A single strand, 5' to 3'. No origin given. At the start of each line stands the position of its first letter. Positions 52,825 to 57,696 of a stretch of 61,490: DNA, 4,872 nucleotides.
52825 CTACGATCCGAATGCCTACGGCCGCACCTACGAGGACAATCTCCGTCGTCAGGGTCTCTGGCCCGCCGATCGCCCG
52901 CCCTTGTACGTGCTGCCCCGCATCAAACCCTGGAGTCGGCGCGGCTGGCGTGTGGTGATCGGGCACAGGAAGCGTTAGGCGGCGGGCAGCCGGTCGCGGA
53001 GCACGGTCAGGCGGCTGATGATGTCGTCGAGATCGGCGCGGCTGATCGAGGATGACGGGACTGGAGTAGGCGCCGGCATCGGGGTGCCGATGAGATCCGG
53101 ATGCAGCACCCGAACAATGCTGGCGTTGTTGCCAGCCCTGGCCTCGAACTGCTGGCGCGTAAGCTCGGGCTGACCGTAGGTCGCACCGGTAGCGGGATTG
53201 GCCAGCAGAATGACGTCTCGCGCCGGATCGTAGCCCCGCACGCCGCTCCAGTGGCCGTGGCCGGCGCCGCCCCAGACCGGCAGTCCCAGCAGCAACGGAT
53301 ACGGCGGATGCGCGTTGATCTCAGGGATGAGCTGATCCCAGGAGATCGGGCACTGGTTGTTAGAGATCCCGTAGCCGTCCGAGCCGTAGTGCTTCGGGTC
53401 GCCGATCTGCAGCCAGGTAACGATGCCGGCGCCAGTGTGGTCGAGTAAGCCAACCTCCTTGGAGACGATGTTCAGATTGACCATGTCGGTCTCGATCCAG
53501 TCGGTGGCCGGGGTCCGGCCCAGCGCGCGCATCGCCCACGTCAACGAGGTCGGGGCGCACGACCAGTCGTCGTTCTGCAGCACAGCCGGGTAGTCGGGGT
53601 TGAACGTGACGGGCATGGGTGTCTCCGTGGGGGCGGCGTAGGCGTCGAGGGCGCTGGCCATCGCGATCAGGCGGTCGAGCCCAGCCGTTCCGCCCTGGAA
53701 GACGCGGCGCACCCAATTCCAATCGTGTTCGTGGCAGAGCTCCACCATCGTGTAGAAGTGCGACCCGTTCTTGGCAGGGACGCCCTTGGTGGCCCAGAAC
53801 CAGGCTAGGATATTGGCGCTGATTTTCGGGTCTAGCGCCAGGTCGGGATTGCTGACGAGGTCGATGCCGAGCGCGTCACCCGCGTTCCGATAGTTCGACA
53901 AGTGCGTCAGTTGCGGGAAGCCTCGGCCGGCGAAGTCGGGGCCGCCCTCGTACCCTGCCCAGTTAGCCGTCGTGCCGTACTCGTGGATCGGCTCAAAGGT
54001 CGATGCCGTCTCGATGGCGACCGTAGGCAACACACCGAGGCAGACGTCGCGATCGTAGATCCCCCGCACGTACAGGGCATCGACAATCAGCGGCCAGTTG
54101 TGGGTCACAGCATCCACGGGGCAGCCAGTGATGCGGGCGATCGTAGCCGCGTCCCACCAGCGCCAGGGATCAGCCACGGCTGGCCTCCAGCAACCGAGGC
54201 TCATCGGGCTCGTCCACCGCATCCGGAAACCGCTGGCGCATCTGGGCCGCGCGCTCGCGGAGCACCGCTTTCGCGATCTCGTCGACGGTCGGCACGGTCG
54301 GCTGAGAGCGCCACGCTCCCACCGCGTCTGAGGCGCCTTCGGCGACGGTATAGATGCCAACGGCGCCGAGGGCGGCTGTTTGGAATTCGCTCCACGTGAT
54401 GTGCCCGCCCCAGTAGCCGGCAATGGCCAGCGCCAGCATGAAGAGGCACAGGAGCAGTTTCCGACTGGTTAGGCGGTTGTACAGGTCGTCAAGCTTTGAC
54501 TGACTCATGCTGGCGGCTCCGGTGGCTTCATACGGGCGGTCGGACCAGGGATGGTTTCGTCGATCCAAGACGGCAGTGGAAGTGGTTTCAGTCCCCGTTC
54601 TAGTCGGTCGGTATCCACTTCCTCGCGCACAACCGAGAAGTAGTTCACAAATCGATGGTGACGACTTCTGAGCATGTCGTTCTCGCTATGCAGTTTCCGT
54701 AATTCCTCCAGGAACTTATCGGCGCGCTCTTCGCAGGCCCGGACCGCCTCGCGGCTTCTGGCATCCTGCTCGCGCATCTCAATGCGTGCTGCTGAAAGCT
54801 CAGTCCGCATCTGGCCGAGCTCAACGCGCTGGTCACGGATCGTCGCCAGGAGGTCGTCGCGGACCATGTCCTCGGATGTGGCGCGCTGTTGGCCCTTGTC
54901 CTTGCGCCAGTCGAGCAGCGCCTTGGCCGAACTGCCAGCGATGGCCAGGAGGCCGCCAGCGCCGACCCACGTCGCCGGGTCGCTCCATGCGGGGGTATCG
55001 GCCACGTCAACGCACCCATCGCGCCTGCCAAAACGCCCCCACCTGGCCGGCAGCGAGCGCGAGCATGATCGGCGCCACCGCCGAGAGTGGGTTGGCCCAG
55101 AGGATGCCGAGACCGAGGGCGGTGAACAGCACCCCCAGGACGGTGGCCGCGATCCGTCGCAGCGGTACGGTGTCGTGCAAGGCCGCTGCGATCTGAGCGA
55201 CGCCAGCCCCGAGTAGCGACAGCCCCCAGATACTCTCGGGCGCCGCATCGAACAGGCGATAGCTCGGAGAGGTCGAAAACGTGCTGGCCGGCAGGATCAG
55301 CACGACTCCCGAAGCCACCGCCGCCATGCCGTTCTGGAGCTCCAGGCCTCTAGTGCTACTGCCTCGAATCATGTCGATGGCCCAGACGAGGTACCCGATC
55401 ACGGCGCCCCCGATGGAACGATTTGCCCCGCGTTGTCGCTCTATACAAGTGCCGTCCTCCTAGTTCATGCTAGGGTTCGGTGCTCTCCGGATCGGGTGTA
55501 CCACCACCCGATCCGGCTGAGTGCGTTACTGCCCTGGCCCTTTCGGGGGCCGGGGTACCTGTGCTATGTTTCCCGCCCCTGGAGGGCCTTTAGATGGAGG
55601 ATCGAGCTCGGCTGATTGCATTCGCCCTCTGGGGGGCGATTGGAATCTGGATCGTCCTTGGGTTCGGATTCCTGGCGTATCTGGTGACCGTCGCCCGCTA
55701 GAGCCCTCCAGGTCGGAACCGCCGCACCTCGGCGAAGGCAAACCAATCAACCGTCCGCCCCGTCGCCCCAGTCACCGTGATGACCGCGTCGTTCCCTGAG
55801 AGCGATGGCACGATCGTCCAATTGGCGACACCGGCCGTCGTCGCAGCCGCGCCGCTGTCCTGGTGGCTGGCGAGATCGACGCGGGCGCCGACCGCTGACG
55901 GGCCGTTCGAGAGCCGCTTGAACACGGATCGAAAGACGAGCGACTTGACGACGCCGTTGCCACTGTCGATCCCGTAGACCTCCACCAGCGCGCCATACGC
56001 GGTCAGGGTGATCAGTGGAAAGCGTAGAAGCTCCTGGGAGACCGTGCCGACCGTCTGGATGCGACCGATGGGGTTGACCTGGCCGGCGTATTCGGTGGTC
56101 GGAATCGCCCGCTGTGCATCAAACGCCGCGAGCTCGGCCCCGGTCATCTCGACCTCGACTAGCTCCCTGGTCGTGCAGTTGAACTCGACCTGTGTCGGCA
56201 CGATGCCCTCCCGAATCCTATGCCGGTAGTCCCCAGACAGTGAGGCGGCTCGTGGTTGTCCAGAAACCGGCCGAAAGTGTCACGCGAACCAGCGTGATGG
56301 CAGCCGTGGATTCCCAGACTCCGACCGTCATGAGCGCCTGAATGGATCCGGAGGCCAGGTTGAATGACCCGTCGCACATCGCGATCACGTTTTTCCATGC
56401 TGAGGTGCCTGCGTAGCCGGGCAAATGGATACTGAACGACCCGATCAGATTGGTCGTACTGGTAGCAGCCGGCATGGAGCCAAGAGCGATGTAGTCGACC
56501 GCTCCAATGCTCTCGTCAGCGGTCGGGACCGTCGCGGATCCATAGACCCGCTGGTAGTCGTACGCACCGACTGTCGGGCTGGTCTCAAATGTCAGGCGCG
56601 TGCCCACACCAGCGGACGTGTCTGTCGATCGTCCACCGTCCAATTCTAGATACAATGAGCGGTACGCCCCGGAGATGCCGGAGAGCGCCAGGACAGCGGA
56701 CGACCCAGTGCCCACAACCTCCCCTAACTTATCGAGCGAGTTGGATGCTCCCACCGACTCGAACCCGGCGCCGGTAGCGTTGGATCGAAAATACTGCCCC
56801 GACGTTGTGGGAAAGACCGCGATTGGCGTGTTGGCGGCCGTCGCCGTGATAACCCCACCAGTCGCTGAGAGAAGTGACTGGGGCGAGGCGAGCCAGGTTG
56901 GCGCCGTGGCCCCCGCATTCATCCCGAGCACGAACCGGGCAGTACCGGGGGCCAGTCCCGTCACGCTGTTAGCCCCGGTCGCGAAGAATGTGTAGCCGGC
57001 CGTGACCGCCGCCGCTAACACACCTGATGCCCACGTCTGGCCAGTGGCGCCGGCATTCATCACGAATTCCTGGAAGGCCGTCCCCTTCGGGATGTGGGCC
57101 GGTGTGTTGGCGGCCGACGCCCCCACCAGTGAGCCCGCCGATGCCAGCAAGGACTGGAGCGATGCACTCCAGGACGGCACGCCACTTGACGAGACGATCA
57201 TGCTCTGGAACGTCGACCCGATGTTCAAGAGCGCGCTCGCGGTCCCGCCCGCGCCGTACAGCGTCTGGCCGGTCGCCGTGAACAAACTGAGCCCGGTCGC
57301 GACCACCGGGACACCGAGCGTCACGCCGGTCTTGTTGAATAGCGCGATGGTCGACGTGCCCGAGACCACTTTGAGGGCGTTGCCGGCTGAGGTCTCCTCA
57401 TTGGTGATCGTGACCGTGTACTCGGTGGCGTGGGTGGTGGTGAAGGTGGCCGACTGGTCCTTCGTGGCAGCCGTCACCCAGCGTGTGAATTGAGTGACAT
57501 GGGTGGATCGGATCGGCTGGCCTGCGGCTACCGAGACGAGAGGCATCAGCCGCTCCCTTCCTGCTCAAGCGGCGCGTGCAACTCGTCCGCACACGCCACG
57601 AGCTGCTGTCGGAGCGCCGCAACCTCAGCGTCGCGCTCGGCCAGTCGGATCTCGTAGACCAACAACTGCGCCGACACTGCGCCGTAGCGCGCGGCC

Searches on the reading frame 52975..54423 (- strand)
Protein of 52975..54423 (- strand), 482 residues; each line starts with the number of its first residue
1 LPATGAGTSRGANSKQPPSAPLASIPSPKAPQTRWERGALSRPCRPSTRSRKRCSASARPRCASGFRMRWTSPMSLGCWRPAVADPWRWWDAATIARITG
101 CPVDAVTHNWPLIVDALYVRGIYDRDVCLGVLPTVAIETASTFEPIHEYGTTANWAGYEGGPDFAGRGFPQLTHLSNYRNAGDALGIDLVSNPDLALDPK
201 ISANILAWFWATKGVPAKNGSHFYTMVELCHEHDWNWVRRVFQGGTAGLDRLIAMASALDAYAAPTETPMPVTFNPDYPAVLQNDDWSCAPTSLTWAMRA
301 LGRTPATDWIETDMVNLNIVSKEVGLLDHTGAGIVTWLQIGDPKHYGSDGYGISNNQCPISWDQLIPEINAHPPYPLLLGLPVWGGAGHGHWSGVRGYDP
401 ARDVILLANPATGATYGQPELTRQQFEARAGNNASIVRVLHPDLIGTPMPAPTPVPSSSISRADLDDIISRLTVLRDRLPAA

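Call 11: search_protein_families(library=phrogs, proteins=[window:52975-54423:-], max_evalue=0.001)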
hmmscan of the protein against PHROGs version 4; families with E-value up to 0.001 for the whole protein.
window:52975-54423:- (482 aa): 4 families
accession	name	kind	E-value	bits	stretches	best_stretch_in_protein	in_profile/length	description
phrog_181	-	lysis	3.7e-23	83.4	1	96-258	338-525/769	endolysin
phrog_29753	-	unknown function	3.5e-10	40.6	1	131-207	249-320/374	-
phrog_26317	-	unknown function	3.8e-10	40.8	1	161-217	26-82/119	-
phrog_3201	-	tail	0.00039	19.1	1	164-220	2114-2175/2408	tail fiber protein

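Call 19: search_protein_families(library=pfam, proteins=[window:52975-54423:-], max_evalue=0.001)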
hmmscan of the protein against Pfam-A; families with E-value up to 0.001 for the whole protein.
window:52975-54423:- (482 aa): 2 families
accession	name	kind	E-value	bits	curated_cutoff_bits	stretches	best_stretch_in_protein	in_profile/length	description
PF00182.24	Glyco_hydro_19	-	8.5e-11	42.5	25.5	1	152-216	96-160/232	Chitinase class I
PF13529.12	Peptidase_C39_2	-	0.00019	22.4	24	1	277-410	2-142/143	Peptidase_C39 like family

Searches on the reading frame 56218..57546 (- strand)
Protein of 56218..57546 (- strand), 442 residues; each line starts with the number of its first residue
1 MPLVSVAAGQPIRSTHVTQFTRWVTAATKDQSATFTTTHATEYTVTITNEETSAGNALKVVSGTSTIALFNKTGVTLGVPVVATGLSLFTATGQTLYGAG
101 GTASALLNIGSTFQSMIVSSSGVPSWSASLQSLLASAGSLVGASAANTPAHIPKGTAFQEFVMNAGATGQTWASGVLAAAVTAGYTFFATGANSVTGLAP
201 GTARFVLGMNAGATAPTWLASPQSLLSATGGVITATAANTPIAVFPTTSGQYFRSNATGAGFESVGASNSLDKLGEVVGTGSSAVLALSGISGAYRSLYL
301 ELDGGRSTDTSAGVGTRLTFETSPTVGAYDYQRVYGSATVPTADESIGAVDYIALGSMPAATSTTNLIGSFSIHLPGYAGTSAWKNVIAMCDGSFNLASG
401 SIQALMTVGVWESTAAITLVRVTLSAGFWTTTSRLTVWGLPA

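Call 11: search_protein_families(library=phrogs, proteins=[window:56218-57546:-], max_evalue=0.001)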
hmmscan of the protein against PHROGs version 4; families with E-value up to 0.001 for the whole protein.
window:56218-57546:- (442 aa): 0 families

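Call 19: search_protein_families(library=pfam, proteins=[window:56218-57546:-], max_evalue=0.001)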
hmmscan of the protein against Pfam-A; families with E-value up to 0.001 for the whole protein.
window:56218-57546:- (442 aa): 0 families
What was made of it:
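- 56218..59766 (-): Three Ser/Thr-rich (21-26%) fibre-like proteins of 442, 276 and 340 aa in the same late transcription direction. They are candidate acceptors on composition alone. No family hits (calls 11, 19).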
